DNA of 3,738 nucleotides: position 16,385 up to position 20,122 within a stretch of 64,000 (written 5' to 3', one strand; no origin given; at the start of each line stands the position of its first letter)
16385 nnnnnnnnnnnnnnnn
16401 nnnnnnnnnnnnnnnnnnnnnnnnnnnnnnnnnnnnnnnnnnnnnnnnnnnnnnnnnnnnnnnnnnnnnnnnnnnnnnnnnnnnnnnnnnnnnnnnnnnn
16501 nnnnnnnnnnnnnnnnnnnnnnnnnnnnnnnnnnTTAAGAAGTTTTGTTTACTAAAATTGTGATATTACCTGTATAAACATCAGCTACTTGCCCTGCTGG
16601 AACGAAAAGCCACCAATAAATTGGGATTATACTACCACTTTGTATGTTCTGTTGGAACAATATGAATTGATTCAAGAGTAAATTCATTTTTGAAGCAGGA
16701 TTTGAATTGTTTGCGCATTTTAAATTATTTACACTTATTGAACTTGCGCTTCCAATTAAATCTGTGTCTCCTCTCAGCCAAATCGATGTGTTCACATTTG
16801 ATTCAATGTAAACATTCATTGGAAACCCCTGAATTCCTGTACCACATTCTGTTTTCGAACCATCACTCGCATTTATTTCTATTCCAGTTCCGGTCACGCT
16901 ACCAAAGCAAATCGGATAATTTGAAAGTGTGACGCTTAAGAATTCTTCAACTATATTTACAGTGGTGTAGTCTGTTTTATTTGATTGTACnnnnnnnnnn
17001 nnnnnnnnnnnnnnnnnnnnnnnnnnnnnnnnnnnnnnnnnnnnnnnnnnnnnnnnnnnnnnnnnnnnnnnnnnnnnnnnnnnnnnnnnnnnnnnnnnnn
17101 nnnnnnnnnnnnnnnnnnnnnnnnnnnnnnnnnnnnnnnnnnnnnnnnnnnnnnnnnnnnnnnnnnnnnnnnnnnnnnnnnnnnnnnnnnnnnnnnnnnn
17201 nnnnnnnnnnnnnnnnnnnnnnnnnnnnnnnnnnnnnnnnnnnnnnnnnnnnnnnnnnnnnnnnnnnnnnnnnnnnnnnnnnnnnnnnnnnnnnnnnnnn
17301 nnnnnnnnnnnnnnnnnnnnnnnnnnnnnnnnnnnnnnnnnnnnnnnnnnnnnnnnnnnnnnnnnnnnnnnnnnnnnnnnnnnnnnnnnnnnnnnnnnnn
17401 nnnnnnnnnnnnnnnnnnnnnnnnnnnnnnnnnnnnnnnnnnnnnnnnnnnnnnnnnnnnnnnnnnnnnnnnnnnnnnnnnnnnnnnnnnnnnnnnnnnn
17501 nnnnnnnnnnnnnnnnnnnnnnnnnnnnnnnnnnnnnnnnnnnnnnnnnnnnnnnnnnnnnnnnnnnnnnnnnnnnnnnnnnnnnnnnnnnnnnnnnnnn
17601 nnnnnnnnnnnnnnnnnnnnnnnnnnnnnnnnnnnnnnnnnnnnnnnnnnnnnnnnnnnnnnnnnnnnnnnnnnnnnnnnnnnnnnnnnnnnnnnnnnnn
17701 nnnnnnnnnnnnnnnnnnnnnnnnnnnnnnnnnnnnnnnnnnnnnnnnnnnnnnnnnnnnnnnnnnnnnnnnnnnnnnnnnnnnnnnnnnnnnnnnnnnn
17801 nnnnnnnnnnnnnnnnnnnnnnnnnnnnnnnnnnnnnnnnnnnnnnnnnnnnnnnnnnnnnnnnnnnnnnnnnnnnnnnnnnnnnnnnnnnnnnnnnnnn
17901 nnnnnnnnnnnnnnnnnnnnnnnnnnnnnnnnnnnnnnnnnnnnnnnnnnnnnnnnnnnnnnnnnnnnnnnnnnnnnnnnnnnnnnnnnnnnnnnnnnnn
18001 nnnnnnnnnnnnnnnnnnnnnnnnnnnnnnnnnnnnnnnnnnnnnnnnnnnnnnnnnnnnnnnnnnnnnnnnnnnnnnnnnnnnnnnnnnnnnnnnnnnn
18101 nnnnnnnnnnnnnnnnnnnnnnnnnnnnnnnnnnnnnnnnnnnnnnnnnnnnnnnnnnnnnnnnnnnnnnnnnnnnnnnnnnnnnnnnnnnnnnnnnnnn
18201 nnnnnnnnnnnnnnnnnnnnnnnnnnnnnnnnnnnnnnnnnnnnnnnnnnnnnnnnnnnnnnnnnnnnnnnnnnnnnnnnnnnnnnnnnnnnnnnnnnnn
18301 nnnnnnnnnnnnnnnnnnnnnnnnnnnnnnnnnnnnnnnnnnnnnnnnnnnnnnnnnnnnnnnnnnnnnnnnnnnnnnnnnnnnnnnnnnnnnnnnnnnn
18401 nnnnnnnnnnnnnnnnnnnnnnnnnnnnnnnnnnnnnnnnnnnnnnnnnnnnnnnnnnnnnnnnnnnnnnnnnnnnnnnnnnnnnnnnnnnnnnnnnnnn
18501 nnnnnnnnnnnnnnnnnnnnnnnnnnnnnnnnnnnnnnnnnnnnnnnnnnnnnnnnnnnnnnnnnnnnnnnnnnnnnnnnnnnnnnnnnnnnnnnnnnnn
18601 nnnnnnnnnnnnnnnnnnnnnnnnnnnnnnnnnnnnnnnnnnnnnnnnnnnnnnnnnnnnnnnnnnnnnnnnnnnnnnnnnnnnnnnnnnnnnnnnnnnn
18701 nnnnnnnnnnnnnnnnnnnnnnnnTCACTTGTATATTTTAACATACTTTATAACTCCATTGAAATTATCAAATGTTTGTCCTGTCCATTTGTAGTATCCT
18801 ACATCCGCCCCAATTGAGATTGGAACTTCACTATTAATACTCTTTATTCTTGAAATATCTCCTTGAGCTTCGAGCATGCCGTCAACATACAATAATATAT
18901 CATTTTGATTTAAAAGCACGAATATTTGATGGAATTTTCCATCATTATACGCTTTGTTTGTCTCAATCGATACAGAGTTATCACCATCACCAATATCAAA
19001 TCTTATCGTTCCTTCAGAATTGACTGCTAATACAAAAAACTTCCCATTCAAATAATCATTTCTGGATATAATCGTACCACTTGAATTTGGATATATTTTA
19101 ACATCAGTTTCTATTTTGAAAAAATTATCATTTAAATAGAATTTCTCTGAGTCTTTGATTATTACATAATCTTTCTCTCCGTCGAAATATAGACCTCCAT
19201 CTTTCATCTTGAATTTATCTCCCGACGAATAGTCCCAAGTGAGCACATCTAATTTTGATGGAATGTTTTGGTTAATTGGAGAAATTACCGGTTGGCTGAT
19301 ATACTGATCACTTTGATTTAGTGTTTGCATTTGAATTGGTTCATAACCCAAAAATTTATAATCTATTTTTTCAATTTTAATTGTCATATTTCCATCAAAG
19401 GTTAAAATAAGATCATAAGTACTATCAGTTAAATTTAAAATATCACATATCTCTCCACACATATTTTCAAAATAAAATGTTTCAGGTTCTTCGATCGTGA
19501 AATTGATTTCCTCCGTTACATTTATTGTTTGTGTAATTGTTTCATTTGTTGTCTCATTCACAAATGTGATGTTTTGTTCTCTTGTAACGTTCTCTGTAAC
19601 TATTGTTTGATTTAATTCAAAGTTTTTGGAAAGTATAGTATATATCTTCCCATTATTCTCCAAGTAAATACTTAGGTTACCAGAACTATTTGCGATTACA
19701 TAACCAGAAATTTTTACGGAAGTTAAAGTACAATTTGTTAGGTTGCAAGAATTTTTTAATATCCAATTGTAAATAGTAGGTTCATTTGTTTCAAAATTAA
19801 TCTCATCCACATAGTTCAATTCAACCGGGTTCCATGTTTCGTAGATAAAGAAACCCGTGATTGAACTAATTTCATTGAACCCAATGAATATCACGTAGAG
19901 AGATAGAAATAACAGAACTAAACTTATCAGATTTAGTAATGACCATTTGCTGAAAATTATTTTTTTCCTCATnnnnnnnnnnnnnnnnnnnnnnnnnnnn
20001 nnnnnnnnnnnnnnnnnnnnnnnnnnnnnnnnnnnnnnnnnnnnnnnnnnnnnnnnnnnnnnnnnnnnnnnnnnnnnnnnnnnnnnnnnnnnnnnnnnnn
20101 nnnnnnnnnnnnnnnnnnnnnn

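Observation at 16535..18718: Adhesin-like protein: propeller head plus a C-terminal domain homologous to the small subunit-like proteins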

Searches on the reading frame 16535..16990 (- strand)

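Call 92: search_protein_families(library=pfam, proteins=[window:16535-16990:-], max_evalue=10)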
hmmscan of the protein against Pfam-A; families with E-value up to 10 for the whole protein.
window:16535-16990:- (151 aa): 1 family
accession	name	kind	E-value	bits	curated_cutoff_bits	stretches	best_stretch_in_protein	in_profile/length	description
PF14352.11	DUF4402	-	0.047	14.8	25.2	1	59-148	50-128/129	Domain of unknown function (DUF4402)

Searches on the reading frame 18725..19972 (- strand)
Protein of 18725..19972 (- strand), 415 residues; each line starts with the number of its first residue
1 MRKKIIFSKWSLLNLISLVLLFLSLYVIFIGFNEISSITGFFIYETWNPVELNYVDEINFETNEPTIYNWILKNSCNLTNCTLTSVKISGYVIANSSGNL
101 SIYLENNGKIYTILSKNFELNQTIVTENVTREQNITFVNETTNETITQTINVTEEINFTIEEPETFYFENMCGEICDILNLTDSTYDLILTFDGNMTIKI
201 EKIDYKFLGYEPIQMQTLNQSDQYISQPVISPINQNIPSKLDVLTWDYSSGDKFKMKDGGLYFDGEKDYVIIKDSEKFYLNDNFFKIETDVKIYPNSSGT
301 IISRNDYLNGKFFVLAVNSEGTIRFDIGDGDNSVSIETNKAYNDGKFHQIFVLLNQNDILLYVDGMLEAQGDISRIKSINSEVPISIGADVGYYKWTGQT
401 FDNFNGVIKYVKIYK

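Call 4: search_protein_families(library=pfam, proteins=[window:18725-19972:-], max_evalue=0.1)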
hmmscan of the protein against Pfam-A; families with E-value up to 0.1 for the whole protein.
window:18725-19972:- (415 aa): 4 families
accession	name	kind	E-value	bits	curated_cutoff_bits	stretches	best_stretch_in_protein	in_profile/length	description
PF13385.13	Laminin_G_3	-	1.2e-11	45.4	27.6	1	266-415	3-142/151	Concanavalin A-like lectin/glucanases superfamily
PF02210.31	Laminin_G_2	-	1.8e-09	38.6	22.9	1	298-413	7-123/126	Laminin G domain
PF00054.30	Laminin_G_1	-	2.1e-05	25.2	24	1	297-413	6-125/131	Laminin G domain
PF22925.3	TS_C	-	0.023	14.7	27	0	306-367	94-152/202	Trans-sialidase, C-terminal domain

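Call 16: search_protein_families(library=ncbifam, proteins=[window:18725-19972:-], max_evalue=0.1)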
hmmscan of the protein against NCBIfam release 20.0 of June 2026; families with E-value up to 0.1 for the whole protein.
window:18725-19972:- (415 aa): 0 families
